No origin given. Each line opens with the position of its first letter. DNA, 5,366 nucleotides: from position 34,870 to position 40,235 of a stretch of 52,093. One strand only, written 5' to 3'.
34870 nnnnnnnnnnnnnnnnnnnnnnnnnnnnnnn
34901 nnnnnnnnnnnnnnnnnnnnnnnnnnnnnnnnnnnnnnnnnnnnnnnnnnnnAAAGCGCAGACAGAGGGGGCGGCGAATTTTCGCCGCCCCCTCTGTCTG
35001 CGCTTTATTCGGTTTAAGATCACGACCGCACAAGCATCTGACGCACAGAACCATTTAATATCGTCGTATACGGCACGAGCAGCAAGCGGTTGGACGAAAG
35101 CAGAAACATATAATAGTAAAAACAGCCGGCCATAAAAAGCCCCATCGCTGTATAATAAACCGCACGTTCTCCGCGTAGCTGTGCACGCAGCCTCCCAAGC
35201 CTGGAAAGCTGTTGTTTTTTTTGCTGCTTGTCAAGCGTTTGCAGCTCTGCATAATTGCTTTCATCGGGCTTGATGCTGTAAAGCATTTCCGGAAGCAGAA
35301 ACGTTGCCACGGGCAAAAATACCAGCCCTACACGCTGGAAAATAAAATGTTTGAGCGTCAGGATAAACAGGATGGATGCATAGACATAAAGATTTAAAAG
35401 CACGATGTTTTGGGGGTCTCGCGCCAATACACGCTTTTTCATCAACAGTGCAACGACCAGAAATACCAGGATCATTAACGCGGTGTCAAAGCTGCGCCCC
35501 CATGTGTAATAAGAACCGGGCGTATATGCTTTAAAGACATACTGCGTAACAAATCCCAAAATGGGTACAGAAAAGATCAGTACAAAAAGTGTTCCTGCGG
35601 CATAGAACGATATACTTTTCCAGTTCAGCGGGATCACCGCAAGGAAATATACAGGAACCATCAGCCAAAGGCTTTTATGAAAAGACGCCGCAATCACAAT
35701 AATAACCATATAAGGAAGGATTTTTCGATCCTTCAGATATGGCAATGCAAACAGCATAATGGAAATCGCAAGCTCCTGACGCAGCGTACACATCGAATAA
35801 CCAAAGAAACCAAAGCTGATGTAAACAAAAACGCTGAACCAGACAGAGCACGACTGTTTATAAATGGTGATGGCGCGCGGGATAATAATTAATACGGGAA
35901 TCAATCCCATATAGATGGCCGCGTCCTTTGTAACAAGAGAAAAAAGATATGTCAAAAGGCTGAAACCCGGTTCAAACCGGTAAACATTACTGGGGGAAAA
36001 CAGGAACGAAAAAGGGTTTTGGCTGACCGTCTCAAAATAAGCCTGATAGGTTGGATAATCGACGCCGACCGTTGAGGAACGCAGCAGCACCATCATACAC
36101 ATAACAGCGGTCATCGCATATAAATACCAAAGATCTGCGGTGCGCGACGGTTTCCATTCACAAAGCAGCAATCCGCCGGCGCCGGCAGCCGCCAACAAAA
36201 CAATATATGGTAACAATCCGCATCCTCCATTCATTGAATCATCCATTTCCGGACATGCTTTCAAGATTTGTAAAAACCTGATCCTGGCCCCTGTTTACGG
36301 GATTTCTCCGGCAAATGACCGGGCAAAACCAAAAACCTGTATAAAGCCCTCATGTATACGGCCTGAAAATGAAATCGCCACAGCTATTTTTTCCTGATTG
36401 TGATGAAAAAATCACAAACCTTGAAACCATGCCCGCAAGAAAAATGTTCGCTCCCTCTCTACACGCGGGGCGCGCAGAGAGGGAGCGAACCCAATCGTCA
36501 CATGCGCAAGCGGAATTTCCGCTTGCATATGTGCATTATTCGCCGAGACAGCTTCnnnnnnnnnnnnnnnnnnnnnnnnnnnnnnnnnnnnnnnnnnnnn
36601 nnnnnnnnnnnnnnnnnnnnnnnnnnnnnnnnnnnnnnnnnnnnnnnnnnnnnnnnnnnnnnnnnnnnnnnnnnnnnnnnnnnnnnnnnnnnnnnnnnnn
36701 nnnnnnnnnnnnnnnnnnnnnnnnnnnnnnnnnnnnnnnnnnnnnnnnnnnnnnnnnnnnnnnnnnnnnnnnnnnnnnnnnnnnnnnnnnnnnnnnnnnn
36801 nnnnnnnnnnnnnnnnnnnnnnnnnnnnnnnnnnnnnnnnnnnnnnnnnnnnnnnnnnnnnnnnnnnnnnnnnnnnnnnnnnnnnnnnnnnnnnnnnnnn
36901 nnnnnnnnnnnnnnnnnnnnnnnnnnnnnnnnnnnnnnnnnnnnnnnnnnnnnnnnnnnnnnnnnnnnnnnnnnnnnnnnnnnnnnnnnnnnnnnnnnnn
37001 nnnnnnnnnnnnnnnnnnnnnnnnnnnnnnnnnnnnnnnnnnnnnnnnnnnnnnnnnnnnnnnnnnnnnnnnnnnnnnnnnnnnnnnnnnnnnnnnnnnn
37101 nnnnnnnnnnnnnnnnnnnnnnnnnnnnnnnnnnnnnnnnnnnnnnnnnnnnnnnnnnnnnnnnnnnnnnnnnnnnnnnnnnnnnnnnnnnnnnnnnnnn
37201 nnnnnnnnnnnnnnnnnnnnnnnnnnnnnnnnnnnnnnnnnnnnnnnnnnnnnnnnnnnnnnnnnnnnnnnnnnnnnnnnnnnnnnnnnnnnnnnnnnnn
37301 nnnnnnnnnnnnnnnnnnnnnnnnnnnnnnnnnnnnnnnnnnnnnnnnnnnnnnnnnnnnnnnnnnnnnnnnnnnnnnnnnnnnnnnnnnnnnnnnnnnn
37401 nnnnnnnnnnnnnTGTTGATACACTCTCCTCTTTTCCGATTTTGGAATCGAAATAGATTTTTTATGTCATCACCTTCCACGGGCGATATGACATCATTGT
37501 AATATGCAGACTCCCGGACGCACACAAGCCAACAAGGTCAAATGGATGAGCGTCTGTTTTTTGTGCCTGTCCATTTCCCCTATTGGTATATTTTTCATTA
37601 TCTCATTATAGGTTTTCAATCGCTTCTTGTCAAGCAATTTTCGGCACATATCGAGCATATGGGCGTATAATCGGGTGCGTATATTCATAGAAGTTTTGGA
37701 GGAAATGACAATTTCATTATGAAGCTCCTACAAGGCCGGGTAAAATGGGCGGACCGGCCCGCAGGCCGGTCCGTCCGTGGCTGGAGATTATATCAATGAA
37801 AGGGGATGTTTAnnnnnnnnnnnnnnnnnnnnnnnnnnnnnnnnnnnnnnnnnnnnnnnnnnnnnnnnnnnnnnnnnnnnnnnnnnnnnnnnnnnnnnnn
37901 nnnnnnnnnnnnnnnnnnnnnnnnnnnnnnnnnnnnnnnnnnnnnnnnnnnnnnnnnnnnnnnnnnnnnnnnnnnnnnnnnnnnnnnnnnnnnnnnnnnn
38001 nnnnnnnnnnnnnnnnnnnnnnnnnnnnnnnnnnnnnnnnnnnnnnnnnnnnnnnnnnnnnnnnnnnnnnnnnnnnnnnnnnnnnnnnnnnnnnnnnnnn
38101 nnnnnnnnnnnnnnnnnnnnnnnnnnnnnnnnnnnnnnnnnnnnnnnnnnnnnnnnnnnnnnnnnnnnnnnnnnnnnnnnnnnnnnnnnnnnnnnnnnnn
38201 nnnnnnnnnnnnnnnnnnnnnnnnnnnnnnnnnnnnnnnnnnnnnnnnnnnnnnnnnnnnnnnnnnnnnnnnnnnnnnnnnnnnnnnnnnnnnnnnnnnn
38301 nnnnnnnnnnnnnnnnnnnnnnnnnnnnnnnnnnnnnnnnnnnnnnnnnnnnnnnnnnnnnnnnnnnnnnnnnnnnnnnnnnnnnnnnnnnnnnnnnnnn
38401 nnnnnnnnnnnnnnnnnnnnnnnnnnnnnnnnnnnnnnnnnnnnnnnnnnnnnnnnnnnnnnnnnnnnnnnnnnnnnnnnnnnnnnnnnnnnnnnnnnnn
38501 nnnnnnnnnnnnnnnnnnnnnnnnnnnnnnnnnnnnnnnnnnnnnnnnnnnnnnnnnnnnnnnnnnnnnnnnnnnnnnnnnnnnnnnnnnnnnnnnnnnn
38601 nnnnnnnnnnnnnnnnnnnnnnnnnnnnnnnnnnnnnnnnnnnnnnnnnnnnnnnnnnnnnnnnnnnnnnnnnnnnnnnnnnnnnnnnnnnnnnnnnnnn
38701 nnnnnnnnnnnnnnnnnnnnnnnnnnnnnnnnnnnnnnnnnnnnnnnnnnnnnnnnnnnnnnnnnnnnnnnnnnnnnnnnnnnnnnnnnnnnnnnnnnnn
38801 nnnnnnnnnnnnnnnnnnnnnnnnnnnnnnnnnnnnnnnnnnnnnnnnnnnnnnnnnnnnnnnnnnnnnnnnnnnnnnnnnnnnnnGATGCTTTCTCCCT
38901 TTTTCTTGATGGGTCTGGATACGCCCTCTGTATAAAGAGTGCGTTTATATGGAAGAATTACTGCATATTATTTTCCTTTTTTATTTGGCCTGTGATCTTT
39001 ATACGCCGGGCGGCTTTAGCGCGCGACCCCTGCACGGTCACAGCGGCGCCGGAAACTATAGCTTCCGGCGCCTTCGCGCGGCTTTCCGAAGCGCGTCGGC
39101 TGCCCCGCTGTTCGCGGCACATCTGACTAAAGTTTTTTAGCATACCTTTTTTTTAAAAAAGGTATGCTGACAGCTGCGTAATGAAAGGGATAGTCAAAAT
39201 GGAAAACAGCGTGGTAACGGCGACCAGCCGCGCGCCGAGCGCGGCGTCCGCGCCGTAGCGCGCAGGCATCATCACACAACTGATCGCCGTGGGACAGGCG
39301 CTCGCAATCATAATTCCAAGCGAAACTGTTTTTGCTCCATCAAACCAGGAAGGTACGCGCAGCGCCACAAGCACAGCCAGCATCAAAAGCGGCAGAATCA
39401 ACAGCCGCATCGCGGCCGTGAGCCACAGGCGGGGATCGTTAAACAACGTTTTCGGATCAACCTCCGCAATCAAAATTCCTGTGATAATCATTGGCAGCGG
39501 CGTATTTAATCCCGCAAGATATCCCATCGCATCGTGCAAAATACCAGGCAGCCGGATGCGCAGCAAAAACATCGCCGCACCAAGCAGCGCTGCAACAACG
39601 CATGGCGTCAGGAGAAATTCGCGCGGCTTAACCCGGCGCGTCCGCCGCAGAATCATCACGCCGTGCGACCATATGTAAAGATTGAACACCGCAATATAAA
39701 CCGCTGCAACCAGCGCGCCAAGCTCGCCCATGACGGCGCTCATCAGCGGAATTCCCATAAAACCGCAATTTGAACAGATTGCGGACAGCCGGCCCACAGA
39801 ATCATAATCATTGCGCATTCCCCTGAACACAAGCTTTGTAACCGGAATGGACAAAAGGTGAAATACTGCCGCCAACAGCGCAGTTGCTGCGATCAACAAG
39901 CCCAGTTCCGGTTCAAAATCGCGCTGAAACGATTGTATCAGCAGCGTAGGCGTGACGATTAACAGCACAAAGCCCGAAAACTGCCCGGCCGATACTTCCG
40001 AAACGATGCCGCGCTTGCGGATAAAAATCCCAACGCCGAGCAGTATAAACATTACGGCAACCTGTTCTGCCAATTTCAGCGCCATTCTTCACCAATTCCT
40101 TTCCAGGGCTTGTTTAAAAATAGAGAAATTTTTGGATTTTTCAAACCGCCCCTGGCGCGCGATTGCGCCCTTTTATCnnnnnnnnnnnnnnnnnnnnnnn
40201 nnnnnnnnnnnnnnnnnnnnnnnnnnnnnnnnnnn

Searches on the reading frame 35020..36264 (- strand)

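Call 84: search_protein_families(library=pfam, proteins=[window:35020-36264:-], max_evalue=0.0001)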
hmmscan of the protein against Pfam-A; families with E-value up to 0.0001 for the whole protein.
window:35020-36264:- (414 aa): 1 family
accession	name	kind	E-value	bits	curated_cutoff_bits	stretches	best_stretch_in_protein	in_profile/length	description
PF14897.12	EpsG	-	3.8e-38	131.9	30.1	1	46-335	2-291/326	EpsG family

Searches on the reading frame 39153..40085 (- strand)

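Call 9: search_protein_families(library=pfam, proteins=[window:39153-40085:-], max_evalue=0.01)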
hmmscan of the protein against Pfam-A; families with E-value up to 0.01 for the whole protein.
window:39153-40085:- (310 aa): 2 families
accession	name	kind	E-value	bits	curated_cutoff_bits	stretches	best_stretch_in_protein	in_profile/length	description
PF03547.23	Mem_trans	-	1.2e-24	87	25.7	1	7-302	4-342/343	Membrane transport protein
PF01758.21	SBF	-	3.8e-06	27.1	24.3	1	212-306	21-114/191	Sodium Bile acid symporter family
